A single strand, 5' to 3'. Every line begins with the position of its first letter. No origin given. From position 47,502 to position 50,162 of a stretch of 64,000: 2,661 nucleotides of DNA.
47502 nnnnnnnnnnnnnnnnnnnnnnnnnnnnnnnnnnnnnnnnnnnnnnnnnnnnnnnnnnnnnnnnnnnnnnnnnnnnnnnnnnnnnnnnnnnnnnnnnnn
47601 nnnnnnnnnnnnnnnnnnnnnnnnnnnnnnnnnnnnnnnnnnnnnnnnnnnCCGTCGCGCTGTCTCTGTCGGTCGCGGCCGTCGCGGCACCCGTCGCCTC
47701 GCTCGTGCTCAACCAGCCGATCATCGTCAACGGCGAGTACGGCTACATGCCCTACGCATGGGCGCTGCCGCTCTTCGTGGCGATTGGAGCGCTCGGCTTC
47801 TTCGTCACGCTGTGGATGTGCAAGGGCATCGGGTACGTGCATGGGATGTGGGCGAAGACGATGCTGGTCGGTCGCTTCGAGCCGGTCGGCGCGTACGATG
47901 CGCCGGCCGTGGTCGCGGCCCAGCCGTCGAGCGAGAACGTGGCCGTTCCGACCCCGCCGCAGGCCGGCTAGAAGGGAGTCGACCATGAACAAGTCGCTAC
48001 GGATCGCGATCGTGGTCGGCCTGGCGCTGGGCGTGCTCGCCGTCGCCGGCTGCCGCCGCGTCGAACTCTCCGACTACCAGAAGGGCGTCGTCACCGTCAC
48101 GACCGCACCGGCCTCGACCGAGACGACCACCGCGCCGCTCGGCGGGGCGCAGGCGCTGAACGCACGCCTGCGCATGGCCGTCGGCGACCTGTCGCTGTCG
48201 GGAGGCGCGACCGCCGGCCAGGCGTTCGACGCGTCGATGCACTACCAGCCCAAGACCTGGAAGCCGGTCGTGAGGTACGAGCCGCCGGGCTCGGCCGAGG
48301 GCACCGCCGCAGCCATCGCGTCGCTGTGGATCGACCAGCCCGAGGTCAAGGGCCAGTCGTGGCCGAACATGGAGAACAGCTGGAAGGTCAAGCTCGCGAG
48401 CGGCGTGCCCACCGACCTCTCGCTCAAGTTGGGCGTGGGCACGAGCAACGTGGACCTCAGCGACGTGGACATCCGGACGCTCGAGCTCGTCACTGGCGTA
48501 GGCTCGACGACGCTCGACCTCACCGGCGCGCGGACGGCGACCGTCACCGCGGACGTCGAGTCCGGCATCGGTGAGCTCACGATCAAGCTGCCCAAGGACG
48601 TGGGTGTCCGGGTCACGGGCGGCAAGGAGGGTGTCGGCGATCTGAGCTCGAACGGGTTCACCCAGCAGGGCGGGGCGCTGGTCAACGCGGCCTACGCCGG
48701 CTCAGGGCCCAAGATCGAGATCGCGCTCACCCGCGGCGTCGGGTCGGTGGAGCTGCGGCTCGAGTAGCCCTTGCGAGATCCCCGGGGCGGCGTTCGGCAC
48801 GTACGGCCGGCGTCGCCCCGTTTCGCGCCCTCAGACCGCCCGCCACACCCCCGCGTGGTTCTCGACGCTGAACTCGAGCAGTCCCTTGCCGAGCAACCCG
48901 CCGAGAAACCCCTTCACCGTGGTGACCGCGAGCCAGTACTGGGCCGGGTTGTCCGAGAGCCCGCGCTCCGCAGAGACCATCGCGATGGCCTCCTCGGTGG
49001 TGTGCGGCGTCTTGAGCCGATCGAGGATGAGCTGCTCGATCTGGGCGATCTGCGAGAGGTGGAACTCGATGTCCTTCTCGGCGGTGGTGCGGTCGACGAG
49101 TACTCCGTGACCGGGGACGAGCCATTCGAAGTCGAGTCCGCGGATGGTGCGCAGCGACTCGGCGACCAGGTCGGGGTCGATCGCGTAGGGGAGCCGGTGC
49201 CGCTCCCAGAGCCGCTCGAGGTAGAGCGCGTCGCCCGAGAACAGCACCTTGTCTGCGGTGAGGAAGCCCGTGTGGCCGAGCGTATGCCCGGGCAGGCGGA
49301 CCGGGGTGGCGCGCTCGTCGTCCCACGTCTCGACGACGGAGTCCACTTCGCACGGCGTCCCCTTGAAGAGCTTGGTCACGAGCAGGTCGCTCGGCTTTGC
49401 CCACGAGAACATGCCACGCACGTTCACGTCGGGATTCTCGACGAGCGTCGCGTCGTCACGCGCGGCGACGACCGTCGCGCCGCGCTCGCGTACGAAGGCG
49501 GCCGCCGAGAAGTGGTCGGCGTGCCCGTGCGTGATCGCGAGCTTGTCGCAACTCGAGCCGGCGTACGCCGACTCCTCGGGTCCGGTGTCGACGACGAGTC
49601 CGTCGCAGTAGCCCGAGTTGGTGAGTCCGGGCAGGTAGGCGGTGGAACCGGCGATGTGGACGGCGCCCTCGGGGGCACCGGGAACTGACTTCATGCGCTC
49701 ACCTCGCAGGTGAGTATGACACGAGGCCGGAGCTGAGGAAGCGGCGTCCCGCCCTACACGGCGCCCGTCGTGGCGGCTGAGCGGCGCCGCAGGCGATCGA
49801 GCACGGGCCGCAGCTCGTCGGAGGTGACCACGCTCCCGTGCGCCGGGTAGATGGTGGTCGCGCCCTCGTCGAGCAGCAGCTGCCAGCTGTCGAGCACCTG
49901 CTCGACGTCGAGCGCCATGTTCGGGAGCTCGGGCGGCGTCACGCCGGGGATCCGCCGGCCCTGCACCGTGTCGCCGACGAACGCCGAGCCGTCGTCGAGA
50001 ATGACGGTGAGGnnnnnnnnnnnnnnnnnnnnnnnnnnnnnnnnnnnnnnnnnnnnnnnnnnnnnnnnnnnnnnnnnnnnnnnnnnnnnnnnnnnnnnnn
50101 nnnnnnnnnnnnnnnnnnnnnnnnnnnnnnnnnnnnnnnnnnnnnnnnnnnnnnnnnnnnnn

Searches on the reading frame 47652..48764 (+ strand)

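Call 18: search_protein_families(library=pfam, proteins=[window:47652-48764:+], max_evalue=0.001)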
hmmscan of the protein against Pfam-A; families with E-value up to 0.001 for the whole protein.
window:47652-48764:+ (371 aa): 2 families
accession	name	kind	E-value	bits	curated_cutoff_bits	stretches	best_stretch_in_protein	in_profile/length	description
PF17115.11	Toast_rack_N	-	4e-10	40.3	22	1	166-262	3-92/92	N-terminal domain of toast_rack, DUF2154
PF09922.15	LiaF-like_C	-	8.5e-05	22.9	29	1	264-367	4-113/114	Cell wall-active antibiotics response LiaF, C-terminal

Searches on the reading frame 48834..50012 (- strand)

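Call 18: search_protein_families(library=pfam, proteins=[window:48834-50012:-], max_evalue=0.001)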
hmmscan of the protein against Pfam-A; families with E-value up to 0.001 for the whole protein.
window:48834-50012:- (393 aa): 1 family
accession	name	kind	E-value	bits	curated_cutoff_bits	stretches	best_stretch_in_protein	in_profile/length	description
PF00753.33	Lactamase_B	-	6.6e-14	52.7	22.7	1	140-302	19-196/196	Metallo-beta-lactamase superfamily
